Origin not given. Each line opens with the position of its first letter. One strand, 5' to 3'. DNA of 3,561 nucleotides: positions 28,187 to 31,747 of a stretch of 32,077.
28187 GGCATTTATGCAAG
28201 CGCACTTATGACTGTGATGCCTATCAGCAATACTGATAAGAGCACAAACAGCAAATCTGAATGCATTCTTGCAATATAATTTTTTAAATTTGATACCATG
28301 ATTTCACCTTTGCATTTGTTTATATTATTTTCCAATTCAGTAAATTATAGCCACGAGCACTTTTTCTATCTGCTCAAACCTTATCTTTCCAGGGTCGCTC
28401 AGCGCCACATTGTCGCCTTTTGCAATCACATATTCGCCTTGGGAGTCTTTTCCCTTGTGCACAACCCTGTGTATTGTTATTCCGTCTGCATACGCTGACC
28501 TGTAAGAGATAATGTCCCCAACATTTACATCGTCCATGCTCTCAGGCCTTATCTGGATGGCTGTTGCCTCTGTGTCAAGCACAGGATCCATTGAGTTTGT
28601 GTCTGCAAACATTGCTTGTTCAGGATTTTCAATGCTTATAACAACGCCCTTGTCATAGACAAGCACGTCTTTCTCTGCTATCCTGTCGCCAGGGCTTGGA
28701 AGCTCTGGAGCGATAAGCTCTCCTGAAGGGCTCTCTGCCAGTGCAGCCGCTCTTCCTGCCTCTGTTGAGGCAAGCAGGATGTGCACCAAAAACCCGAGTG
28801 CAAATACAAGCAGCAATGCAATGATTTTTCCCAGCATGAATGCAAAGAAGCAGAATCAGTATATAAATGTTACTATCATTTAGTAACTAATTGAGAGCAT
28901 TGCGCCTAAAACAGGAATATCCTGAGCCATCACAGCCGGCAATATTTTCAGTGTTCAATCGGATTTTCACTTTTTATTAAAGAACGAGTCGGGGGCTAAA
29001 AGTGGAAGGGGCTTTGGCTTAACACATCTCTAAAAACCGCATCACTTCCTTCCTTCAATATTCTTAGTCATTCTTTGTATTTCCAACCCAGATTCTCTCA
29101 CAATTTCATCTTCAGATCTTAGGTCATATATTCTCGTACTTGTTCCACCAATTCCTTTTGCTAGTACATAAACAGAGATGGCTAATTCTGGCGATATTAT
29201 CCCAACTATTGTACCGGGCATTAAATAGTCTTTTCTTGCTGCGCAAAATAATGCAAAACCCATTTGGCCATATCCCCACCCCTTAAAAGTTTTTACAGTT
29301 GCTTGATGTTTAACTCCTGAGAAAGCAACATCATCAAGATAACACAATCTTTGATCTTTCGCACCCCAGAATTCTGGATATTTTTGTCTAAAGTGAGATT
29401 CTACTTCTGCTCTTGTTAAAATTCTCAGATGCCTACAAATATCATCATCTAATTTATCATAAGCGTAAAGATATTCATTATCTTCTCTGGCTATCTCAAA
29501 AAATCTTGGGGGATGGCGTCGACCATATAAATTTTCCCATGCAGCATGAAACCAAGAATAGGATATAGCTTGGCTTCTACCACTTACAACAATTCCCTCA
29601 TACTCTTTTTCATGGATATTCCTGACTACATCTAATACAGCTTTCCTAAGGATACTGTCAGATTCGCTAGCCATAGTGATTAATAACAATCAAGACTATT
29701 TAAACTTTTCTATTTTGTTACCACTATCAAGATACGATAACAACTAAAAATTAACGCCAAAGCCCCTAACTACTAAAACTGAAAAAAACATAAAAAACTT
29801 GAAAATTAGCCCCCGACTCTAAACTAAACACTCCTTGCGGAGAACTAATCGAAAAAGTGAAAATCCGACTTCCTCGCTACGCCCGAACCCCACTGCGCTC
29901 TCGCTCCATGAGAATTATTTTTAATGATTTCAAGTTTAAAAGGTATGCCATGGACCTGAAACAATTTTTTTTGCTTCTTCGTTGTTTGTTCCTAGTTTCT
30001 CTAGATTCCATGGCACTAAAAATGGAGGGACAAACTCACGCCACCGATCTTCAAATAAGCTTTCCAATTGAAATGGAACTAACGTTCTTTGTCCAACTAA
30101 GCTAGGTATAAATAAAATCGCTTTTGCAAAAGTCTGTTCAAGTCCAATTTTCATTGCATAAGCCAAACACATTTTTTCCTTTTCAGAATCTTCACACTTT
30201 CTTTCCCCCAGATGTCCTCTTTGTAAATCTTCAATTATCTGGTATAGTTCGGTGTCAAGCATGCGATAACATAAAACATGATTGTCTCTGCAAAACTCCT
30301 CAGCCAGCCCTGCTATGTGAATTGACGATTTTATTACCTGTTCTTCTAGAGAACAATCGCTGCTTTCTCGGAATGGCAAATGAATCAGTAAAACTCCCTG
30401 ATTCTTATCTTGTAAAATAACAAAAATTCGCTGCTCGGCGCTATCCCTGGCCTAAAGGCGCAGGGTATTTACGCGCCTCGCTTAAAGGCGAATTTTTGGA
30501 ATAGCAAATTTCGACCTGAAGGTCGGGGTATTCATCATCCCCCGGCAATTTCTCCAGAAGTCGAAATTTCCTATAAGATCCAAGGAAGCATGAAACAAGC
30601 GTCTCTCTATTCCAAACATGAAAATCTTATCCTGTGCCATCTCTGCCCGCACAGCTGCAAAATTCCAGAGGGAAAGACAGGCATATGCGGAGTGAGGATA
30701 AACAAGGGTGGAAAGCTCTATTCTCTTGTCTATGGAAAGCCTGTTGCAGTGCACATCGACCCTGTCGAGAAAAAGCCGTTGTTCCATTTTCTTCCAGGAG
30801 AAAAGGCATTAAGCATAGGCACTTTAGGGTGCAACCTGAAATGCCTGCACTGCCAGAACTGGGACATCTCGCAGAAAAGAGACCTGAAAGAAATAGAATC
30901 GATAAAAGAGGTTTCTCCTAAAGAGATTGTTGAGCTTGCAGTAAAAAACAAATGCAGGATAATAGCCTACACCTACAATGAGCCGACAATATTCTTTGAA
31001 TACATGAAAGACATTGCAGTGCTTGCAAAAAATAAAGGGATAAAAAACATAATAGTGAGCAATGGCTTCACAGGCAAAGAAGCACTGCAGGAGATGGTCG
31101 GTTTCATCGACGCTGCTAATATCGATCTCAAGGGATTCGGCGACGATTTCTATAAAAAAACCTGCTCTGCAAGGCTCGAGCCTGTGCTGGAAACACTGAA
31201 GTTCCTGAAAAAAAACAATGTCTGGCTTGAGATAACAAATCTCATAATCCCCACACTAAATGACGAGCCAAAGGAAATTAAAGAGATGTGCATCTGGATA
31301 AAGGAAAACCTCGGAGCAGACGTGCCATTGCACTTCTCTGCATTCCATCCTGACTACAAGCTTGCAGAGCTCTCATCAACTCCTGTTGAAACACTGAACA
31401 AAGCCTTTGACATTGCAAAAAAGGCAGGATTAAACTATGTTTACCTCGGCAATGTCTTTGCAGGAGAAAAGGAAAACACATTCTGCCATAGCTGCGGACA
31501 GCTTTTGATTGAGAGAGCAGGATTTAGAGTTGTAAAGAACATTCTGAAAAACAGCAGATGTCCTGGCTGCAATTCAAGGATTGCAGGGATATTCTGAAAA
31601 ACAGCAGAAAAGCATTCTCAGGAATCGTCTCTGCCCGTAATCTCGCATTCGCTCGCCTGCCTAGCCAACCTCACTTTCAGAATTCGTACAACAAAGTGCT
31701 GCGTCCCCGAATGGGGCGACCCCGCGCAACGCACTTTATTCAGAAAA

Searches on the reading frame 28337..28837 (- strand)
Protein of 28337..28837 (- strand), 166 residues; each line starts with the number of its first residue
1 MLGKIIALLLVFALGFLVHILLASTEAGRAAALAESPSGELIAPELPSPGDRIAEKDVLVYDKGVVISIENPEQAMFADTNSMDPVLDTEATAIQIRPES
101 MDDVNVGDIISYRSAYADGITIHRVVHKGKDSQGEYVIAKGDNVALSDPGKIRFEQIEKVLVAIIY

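Call 7: search_protein_families(library=pfam, proteins=[window:28337-28837:-], max_evalue=0.001)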
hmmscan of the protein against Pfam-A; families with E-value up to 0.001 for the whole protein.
window:28337-28837:- (166 aa): 0 families

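Call 65: search_protein_families(library=padloc, proteins=[window:28337-28837:-], max_evalue=0.01)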
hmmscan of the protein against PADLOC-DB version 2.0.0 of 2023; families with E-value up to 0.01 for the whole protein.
window:28337-28837:- (166 aa): 0 families

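Call 66: search_protein_families(library=ncbifam, proteins=[window:28337-28837:-], max_evalue=0.01)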
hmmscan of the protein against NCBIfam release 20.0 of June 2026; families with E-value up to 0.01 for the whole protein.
window:28337-28837:- (166 aa): 3 families
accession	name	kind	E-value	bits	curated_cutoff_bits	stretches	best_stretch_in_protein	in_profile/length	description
TIGR02228.1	sigpep_I_arch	equivalog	6.9e-10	39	51.85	1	68-155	26-112/158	signal peptidase I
NF046067.1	SigPepSipWBacil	equivalog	0.0014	18.2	190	1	81-156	46-120/189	signal peptidase I SipW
TIGR02227.1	sigpep_I_bact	equivalog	0.0047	16.8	47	0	76-129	23-78/162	signal peptidase I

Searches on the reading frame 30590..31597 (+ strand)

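Call 7: search_protein_families(library=pfam, proteins=[window:30590-31597:+], max_evalue=0.001)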
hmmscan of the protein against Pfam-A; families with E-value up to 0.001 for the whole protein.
window:30590-31597:+ (335 aa): 1 family
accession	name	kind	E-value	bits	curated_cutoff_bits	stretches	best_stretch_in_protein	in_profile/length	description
PF04055.27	Radical_SAM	-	6.6e-23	82.1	29.5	1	78-232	4-164/166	Radical SAM superfamily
